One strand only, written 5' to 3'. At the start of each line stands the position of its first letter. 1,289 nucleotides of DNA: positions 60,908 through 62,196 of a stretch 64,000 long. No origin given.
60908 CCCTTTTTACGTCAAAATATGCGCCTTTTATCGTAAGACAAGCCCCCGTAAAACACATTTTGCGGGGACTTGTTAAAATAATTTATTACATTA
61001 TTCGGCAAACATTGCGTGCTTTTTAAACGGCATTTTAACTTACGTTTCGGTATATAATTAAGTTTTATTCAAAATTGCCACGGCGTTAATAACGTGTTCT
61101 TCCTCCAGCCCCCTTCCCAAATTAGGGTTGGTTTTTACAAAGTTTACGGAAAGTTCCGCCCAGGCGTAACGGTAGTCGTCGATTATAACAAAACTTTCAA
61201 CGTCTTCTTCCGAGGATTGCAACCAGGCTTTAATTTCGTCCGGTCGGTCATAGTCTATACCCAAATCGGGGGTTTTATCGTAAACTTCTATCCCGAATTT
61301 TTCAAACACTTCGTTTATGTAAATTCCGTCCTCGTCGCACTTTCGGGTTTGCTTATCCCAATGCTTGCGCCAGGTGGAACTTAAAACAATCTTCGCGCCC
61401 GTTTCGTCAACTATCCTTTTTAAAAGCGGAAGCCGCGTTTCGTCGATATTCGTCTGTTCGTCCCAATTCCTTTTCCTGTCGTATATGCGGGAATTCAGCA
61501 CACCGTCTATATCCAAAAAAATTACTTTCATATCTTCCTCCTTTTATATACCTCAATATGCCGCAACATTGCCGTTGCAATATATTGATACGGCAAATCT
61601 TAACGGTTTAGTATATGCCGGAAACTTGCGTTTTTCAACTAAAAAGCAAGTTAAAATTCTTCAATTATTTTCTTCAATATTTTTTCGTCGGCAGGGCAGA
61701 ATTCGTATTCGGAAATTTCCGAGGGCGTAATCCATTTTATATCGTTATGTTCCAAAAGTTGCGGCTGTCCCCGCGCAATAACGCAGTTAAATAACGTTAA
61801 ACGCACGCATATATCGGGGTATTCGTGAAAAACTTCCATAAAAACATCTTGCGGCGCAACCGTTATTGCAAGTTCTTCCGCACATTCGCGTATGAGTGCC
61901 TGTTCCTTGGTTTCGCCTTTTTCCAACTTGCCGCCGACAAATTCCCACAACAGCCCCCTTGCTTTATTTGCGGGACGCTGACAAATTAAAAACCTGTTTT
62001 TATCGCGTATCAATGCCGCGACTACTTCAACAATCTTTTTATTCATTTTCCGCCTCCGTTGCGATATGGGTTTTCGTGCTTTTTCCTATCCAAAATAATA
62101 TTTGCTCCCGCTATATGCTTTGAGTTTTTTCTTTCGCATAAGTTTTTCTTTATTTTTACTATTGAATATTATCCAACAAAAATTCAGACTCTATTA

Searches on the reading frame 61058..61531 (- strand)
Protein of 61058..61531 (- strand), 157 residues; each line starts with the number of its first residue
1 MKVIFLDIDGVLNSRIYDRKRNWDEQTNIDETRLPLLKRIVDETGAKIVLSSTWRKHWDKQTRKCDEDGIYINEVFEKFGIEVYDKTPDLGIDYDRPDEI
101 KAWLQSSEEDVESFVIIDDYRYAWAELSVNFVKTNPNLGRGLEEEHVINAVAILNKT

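Call 57: search_protein_families(library=pfam, proteins=[window:61058-61531:-], max_evalue=0.0001)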
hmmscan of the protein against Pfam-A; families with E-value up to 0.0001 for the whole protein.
window:61058-61531:- (157 aa): 1 family
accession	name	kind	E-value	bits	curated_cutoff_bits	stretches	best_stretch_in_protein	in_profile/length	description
PF18143.6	HAD_SAK_2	-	8.3e-28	97.9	27.5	1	3-147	1-139/139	HAD domain in Swiss Army Knife RNA repair proteins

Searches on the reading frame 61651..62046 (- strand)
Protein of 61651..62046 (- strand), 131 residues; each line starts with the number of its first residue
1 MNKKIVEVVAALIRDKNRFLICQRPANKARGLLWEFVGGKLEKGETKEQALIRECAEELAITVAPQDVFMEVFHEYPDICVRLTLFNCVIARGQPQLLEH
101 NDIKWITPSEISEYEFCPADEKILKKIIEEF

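Call 57: search_protein_families(library=pfam, proteins=[window:61651-62046:-], max_evalue=0.0001)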
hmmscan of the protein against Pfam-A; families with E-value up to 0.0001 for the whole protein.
window:61651-62046:- (131 aa): 2 families
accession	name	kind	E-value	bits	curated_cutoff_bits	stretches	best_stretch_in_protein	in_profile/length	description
PF14815.12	NUDIX_4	-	3.5e-24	85.2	35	1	9-126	2-113/113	NUDIX domain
PF00293.34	NUDIX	-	8.6e-17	61.8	21.1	1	7-125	5-132/134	NUDIX domain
